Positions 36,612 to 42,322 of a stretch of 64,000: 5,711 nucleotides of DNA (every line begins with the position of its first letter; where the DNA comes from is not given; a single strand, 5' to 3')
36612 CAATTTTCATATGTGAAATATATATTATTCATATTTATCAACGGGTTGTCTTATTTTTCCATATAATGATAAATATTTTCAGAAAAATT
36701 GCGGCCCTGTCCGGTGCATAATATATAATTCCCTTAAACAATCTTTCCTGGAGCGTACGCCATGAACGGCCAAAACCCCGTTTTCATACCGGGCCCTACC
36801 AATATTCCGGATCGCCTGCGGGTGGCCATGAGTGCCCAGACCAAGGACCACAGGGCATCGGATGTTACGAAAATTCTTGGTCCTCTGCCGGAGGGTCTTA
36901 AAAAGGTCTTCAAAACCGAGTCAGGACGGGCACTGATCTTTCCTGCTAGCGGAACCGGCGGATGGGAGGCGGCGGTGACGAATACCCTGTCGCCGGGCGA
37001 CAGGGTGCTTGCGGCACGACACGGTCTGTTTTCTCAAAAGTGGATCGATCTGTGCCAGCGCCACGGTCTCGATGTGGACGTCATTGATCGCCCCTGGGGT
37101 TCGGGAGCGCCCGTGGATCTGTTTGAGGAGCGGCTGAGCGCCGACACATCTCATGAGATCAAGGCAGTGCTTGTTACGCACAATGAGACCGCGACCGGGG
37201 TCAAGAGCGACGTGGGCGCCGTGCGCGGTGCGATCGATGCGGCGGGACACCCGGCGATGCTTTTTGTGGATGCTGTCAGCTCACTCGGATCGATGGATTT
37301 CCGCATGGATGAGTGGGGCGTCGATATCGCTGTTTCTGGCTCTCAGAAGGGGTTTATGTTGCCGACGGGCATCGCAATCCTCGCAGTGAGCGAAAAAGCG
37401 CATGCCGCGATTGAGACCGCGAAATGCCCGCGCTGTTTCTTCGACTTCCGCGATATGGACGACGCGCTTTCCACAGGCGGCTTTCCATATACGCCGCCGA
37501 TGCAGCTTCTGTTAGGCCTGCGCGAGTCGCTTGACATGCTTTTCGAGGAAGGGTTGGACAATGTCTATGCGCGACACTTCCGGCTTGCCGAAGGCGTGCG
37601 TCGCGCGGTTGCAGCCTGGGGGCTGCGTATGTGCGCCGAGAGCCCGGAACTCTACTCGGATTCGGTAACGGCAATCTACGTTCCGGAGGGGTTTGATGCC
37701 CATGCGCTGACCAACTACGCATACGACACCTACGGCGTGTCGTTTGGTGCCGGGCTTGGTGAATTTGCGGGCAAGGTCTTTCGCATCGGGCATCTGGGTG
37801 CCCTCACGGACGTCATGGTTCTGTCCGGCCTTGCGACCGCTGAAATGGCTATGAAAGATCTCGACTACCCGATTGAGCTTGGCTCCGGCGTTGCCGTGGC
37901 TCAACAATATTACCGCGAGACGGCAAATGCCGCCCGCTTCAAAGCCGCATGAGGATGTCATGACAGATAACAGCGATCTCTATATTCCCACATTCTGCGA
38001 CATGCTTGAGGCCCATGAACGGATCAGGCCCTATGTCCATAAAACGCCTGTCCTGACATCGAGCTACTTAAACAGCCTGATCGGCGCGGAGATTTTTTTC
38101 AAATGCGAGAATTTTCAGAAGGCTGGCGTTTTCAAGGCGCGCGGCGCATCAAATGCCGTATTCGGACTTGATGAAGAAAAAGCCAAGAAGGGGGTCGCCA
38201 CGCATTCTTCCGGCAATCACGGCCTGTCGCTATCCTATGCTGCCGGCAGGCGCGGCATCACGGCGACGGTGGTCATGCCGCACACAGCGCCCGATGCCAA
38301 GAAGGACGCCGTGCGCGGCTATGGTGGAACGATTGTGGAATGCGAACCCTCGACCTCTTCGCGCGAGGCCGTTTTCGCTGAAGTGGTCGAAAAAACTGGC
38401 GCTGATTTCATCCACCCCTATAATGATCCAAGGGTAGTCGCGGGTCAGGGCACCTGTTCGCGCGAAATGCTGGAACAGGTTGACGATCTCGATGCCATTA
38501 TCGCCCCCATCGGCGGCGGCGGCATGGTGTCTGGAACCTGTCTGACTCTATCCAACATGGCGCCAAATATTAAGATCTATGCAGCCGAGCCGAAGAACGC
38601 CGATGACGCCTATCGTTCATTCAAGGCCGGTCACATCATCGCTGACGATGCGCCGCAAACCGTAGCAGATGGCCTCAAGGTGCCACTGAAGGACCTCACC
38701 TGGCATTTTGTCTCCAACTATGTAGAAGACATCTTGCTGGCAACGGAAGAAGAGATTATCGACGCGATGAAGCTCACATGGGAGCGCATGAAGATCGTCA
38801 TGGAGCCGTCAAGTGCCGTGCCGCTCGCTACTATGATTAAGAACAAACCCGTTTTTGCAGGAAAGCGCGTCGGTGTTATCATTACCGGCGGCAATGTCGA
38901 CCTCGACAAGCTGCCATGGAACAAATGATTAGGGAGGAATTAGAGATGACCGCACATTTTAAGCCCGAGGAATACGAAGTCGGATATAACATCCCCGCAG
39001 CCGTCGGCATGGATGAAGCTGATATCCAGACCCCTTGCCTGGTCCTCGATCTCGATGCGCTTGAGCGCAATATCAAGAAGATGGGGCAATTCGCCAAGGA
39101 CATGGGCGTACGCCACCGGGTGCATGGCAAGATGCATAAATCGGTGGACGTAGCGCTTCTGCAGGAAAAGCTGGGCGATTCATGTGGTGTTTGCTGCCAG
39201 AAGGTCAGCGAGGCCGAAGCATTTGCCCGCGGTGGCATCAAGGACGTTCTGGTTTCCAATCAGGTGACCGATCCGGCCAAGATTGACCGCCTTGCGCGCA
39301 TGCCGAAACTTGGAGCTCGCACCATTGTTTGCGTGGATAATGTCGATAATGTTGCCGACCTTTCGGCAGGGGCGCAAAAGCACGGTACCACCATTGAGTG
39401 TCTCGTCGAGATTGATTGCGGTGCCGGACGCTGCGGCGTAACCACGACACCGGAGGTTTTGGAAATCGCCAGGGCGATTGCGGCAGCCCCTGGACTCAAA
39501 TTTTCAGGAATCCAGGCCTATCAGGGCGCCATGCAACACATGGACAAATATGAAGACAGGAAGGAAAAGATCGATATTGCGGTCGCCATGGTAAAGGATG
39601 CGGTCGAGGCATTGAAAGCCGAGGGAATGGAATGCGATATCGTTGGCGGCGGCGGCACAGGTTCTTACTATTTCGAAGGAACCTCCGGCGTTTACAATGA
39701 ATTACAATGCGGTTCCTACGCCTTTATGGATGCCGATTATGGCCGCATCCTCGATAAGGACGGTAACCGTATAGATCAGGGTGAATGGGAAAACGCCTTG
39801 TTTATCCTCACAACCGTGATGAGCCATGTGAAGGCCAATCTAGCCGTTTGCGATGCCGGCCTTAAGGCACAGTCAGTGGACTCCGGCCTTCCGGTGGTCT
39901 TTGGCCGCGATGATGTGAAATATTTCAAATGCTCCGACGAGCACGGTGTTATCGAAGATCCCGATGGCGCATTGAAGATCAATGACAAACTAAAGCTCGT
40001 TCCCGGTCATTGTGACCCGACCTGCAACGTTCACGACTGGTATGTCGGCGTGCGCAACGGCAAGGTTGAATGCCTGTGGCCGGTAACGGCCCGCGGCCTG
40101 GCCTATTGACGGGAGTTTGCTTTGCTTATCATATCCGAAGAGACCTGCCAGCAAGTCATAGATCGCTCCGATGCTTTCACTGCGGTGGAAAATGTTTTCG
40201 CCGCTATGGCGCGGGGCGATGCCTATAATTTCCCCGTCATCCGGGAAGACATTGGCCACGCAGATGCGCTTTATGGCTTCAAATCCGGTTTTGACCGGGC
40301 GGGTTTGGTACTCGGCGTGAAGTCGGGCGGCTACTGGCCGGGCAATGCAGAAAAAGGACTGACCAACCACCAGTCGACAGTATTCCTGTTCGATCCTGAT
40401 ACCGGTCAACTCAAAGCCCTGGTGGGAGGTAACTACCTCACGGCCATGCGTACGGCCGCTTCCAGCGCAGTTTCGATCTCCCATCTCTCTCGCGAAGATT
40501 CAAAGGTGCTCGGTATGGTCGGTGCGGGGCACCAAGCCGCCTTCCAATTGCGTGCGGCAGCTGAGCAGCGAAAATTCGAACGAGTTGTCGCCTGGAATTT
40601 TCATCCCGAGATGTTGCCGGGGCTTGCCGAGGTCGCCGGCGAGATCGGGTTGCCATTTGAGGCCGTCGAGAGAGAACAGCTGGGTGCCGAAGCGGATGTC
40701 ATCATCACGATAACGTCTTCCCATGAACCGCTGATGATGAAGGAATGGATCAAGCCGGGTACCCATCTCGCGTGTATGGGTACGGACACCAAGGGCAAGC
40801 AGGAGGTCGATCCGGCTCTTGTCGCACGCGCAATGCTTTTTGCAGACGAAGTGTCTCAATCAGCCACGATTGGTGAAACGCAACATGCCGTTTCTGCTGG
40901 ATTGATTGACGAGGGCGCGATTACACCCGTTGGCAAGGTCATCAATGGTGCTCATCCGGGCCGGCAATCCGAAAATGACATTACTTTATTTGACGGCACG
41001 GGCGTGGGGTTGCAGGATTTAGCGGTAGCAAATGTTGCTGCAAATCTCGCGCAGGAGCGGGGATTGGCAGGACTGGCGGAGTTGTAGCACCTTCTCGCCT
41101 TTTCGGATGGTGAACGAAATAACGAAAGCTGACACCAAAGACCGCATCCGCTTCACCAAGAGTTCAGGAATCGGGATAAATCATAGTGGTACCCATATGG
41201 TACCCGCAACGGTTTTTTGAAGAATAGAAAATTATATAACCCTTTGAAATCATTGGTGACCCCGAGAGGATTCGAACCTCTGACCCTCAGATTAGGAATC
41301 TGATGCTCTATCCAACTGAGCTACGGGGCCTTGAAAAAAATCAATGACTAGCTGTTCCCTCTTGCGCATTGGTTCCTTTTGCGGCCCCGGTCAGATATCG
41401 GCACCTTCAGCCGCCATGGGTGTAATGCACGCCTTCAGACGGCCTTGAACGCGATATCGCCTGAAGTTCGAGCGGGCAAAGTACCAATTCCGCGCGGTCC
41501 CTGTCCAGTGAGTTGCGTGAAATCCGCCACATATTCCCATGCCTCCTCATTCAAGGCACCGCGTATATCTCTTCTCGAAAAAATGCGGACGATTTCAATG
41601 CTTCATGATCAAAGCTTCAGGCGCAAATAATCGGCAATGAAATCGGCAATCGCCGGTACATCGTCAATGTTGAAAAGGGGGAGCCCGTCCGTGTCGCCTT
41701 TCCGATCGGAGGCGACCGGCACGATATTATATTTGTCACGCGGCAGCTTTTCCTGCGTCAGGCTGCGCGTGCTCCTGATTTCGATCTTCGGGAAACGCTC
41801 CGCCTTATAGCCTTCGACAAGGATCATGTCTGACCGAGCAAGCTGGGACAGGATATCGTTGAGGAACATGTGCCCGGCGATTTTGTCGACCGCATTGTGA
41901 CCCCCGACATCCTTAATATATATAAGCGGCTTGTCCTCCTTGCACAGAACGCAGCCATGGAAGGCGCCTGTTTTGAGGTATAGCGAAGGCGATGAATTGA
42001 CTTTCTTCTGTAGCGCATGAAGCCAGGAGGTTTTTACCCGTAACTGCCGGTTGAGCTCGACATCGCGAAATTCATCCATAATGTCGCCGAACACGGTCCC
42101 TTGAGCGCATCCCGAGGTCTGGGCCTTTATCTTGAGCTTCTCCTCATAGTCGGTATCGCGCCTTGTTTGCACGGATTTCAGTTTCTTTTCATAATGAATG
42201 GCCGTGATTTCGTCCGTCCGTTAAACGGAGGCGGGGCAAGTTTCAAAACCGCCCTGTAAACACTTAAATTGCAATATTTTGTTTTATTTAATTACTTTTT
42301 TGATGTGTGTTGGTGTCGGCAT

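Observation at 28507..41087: Candidate undescribed route: oxalate uptake, activation and reduction wired directly into the beta-hydroxyaspartate cycle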

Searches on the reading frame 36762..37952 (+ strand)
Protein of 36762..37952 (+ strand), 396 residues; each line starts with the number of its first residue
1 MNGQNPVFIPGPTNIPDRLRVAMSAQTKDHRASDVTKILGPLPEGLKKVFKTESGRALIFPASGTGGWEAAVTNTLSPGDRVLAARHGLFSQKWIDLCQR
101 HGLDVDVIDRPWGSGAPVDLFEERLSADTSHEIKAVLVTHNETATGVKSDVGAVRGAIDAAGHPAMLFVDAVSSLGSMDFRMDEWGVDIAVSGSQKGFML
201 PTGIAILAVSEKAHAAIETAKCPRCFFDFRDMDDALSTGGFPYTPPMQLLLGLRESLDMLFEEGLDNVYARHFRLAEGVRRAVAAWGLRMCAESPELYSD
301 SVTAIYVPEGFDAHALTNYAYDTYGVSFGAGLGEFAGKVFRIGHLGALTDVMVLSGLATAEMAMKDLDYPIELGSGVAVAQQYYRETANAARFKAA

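Call 3: search_protein_families(library=pfam, proteins=[window:36762-37952:+])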
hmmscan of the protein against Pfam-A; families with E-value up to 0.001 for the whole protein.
window:36762-37952:+ (396 aa): 1 family
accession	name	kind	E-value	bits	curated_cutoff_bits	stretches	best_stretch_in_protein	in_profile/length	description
PF00266.25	Aminotran_5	-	1.2e-23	84.1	21.5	1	29-327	35-334/371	Aminotransferase class-V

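Call 4: search_protein_families(library=ncbifam, proteins=[window:36762-37952:+])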
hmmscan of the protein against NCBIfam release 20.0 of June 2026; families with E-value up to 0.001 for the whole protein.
window:36762-37952:+ (396 aa): 8 families
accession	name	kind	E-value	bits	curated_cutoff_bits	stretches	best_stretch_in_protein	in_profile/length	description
NF045640.1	AspGlyoxATaseBhcA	equivalog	1.3e-212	705.9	650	1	1-392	1-392/395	L-aspartate--glyoxylate aminotransferase BhcA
NF046070.1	PyrdoxPyrvTramin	equivalog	1.6e-48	165.4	600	1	22-350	23-349/369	pyridoxamine--pyruvate transaminase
TIGR03301.1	PhnW-AepZ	equivalog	1.2e-35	123.6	360.8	1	8-349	3-340/355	2-aminoethylphosphonate aminotransferase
NF010006.0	PRK13479.1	equivalog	3.3e-19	69.2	296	1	8-363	9-360/369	2-aminoethylphosphonate--pyruvate transaminase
TIGR02326.1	transamin_PhnW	equivalog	8.9e-18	64.5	400.8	1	9-350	8-346/363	2-aminoethylphosphonate--pyruvate transaminase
TIGR01366.1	serC_3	equivalog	1.9e-09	37.2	401.65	1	26-271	30-265/361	phosphoserine transaminase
TIGR01977.1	am_tr_V_EF2568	hypoth_equivalog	5.3e-08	32.3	377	1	23-214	30-217/376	cysteine desulfurase family protein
TIGR01979.1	sufS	subfamily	3.9e-06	26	475.1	1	77-277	106-305/403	SufS family cysteine desulfurase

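Call 52: find_related_loci(query=A2, collection=metagenome_contigs, flank=10000)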
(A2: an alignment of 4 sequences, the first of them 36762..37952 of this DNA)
Query A2 (396 aa) in metagenome_contigs; peptide patterns used: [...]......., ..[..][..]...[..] (x = any residue, [..] = any of these).
600 stretches matched a pattern (row limit reached: there are more); 498 encode a relative of the query (tblastn E <= 1e-3); the best 80 are kept; 80 distinct loci.
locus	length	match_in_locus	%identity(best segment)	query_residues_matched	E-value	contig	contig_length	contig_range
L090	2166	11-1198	76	1-396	0e+0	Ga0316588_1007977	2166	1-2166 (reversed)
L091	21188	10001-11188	74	1-396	0e+0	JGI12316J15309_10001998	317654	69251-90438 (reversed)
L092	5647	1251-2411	75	1-387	0e+0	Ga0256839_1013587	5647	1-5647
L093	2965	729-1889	75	1-387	0e+0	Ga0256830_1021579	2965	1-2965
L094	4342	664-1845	74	3-396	0e+0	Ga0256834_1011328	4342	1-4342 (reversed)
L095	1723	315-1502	73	1-396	0e+0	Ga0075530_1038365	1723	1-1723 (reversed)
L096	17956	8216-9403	72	1-396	0e+0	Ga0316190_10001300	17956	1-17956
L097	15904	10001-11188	74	1-396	0e+0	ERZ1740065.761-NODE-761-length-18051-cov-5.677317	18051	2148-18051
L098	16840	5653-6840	72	1-396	0e+0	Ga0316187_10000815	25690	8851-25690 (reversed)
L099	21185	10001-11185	72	2-396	0e+0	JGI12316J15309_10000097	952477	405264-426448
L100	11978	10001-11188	73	1-396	0e+0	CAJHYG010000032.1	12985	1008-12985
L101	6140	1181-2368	72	1-396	0e+0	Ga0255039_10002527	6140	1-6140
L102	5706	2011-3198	72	1-396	0e+0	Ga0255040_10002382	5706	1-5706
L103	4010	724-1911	71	1-396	0e+0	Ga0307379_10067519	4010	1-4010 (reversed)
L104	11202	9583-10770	72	1-396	0e+0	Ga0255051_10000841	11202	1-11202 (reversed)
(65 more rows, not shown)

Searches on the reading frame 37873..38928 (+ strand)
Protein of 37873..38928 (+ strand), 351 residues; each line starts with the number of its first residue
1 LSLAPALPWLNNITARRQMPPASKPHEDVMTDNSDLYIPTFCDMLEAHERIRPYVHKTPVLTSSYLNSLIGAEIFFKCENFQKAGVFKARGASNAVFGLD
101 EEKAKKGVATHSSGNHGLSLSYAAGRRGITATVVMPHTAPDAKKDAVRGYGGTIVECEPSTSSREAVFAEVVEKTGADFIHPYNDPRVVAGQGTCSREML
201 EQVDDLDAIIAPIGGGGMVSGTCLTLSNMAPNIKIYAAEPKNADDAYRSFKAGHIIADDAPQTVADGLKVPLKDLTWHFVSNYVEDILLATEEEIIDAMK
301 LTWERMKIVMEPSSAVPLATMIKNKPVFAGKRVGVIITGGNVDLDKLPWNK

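Call 3: search_protein_families(library=pfam, proteins=[window:37873-38928:+])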
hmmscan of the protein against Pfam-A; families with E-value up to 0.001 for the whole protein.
window:37873-38928:+ (351 aa): 1 family
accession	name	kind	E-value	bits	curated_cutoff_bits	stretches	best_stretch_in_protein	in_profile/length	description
PF00291.31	PALP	-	4.4e-78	263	35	1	52-339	2-295/295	Pyridoxal-phosphate dependent enzyme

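Call 4: search_protein_families(library=ncbifam, proteins=[window:37873-38928:+])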
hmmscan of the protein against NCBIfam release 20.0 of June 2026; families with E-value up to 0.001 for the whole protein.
window:37873-38928:+ (351 aa): 38 families (the best 25 are shown)
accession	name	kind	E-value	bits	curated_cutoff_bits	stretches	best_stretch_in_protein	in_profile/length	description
NF045641.2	BHydaspDhtseBhcB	equivalog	1.8e-180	598.8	550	1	38-349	1-312/312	beta-hydroxyaspartate dehydratase BhcB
NF005454.0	PRK07048.1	equivalog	1.4e-107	359.6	452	1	36-347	4-316/324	threo-3-hydroxy-L-aspartate ammonia-lyase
NF005292.0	PRK06815.1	equivalog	1.3e-83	280.7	371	1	43-347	7-313/320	threonine/serine dehydratase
TIGR01127.1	ilvA_1Cterm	equivalog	1.2e-78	264.8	378.75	1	58-346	1-290/380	threonine ammonia-lyase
NF005600.0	PRK07334.1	equivalog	1.2e-75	254.6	496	1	40-343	11-313/408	threonine ammonia-lyase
NF006389.0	PRK08638.1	equivalog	1.9e-75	253.9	453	1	42-346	12-319/333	bifunctional threonine ammonia-lyase/L-serine ammonia-lyase TdcB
NF005147.0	PRK06608.1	equivalog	2.6e-75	253.3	380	1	40-344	7-313/339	serine/threonine dehydratase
NF006094.0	PRK08246.1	subfamily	7e-67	226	331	1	43-347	9-309/310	serine/threonine dehydratase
NF005680.0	PRK07476.1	equivalog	1.9e-64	217.7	413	1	43-345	9-314/326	hydroxyectoine utilization dehydratase EutB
NF006674.0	PRK09224.1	subfamily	2.1e-59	201.6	577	1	55-347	23-319/508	threonine ammonia-lyase IlvA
TIGR01124.1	ilvA_2Cterm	equivalog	2.1e-59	201.4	411.3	1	56-347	16-311/499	threonine ammonia-lyase, biosynthetic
NF006390.0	PRK08639.1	equivalog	5.2e-59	200.3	421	1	43-347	11-320/418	threonine ammonia-lyase IlvA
TIGR02991.1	ectoine_eutB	equivalog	2.8e-55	187.5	413.35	1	43-345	5-309/317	hydroxyectoine utilization dehydratase EutB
TIGR02079.1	THD1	equivalog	3e-53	181.1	440.55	1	44-347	3-312/410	threonine ammonia-lyase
NF004771.0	PRK06110.1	equivalog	1e-52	179.3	317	1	43-346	7-311/323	threonine dehydratase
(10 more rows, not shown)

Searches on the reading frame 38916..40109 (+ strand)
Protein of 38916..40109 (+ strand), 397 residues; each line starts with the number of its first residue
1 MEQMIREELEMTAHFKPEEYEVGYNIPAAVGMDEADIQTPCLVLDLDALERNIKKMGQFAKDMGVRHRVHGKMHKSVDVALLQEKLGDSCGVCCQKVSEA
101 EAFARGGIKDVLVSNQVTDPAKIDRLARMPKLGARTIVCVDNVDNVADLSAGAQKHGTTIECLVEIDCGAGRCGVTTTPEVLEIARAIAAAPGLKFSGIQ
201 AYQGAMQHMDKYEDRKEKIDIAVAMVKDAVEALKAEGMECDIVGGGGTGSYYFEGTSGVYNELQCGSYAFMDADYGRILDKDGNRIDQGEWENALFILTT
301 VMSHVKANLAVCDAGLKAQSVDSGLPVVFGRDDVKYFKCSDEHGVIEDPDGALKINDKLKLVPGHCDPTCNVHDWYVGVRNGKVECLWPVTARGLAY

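Call 3: search_protein_families(library=pfam, proteins=[window:38916-40109:+])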
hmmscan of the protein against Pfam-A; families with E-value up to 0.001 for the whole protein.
window:38916-40109:+ (397 aa): 2 families
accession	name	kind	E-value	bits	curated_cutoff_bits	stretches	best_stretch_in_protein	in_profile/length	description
PF01168.26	Ala_racemase_N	-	7.4e-26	91.7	24.1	1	45-272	2-218/220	Alanine racemase, N-terminal domain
PF14031.13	D-ser_dehydrat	-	2.7e-19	70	22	1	294-379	1-97/97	Putative serine dehydratase domain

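Call 4: search_protein_families(library=ncbifam, proteins=[window:38916-40109:+])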
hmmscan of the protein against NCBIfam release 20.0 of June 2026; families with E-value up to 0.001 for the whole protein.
window:38916-40109:+ (397 aa): 4 families
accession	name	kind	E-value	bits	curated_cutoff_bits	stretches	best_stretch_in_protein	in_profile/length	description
NF045642.2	HdxyAspAldBhcC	equivalog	7e-226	749.6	690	1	11-397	1-387/387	3-hydroxy-D-aspartate aldolase BhcC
NF033133.1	vanT-L-cat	exception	9e-05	21.8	750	1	50-211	25-169/366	serine racemase VanT-L catalytic subunit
TIGR00492.1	alr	equivalog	0.00031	19.7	168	1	43-237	6-192/369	alanine racemase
NF033132.1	vanT-CELN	equivalog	0.00065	18.3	900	1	76-237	379-525/697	membrane-bound serine racemase VanT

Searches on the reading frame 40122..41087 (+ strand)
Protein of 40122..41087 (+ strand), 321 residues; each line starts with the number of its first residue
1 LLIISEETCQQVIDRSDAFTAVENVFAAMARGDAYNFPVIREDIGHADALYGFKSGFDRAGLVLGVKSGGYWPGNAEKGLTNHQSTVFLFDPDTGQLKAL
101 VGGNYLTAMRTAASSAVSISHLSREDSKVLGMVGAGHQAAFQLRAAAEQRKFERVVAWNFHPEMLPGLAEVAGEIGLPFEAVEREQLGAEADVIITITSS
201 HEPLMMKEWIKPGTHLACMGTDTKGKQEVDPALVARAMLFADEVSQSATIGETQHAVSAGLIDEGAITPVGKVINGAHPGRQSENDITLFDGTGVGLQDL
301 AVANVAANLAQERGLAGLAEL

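Call 5: search_protein_families(library=ncbifam, proteins=[window:40122-41087:+])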
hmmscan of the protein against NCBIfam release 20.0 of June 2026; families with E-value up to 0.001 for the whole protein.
window:40122-41087:+ (321 aa): 13 families
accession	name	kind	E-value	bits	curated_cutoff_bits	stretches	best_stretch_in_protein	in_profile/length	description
NF045643.1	ImmsucRedBhcD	equivalog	1.6e-174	579.7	500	1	1-316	1-316/321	iminosuccinate reductase BhcD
NF006141.0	PRK08291.1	equivalog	3.3e-60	203.8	408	1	3-313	6-322/330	cyclodeaminase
TIGR02371.1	ala_DH_arch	equivalog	2.1e-58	198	409.15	1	2-310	3-313/325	alanine dehydrogenase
TIGR02992.1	ectoine_eutC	equivalog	1.3e-57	195.4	471.65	1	5-314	5-320/326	ectoine utilization protein EutC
NF005296.0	PRK06823.1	equivalog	6.6e-52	176.4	438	1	1-306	1-309/315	ornithine cyclodeaminase family protein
NF004793.0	PRK06141.1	equivalog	2.5e-51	174.6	322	1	1-308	1-309/314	bifunctional Delta(1)-pyrroline-2-carboxylate/Delta(1)-piperideine-2-carboxylate reductase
NF006379.0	PRK08618.1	equivalog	3.3e-47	161.4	417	1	1-315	1-320/326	ornithine cyclodeaminase family protein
NF005762.1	PRK07589.1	equivalog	3.2e-33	115.1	350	1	72-315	73-314/334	ornithine cyclodeaminase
NF005603.0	PRK07340.1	equivalog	3.4e-27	95.5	266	1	72-310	72-303/307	delta(1)-pyrroline-2-carboxylate reductase family protein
TIGR03944.1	dehyd_SbnB_fam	equivalog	2.6e-25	89.1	326.9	1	1-315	1-320/327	2,3-diaminopropionate biosynthesis protein SbnB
NF004848.0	PRK06199.1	subfamily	2.2e-21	76.4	362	1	65-315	93-366/379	tyramine oxidase subunit B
NF045512.1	PyrPipCarbRedLhpI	equivalog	2.1e-19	69.8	400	1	73-308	69-295/298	bifunctional Delta(1)-pyrroline-2-carboxylate/Delta(1)-piperideine-2-carboxylate reductase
NF005011.0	PRK06407.1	subfamily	1.4e-14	54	337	1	4-303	5-292/302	ornithine cyclodeaminase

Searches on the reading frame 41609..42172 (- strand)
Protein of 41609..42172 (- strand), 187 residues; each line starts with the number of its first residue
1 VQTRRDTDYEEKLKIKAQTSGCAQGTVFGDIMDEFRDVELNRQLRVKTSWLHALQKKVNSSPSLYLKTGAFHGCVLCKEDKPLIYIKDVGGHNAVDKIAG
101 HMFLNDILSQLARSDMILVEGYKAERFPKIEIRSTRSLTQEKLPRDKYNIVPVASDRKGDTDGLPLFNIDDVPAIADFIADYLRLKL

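Call 5: search_protein_families(library=ncbifam, proteins=[window:41609-42172:-])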
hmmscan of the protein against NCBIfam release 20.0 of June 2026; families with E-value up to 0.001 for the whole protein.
window:41609-42172:- (187 aa): 9 families
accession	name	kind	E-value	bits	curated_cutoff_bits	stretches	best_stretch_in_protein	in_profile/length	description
TIGR00129.1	fdhD_narQ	equivalog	1.2e-12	47.8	140.9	1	12-107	72-167/237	formate dehydrogenase accessory sulfurtransferase FdhD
NF001943.0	PRK00724.1-2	equivalog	1.4e-12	47.2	269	1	8-108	103-204/274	formate dehydrogenase accessory sulfurtransferase FdhD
TIGR00176.1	mobB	equivalog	3.4e-11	43.4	76.2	1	103-180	79-153/155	molybdopterin-guanine dinucleotide biosynthesis protein B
NF011060.0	PRK14491.1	equivalog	3.4e-11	42.3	532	1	104-184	94-175/598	bifunctional molybdopterin-guanine dinucleotide biosynthesis adaptor protein MobB/molybdopterin molybdotransferase MoeA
NF008021.0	PRK10751.1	equivalog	2.8e-08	34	204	1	112-184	99-170/174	molybdopterin-guanine dinucleotide biosynthesis protein MobB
NF011066.0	PRK14495.1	equivalog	3e-08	33.1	596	1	104-180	83-157/452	putative molybdopterin-guanine dinucleotide biosynthesis protein MobB/unknown domain fusion protein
NF011056.0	PRK14489.1-1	equivalog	9.1e-08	31.6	379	1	94-183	274-354/363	bifunctional molybdenum cofactor guanylyltransferase MobA/molybdopterin-guanine dinucleotide biosynthesis adaptor protein MobB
NF011057.0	PRK14489.1-2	subfamily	1.3e-05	24.6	541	1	113-184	295-362/363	bifunctional molybdenum cofactor guanylyltransferase MobA/molybdopterin-guanine dinucleotide biosynthesis adaptor protein MobB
NF011059.0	PRK14490.1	equivalog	2.1e-05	23.9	354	1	109-184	94-173/374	bifunctional molybdenum cofactor guanylyltransferase MobA/molybdopterin-guanine dinucleotide biosynthesis adaptor protein MobB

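Call 22: search_protein_families(library=pfam, proteins=[window:41609-42172:-])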
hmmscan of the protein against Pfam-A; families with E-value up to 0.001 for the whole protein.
window:41609-42172:- (187 aa): 2 families
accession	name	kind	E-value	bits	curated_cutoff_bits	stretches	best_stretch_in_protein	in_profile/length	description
PF02634.21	FdhD-NarQ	-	8.6e-24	85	27.2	1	6-108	65-169/237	FdhD/NarQ family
PF03205.20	MobB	-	1.1e-08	35.4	26.6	1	101-156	78-133/133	Molybdopterin guanine dinucleotide synthesis protein B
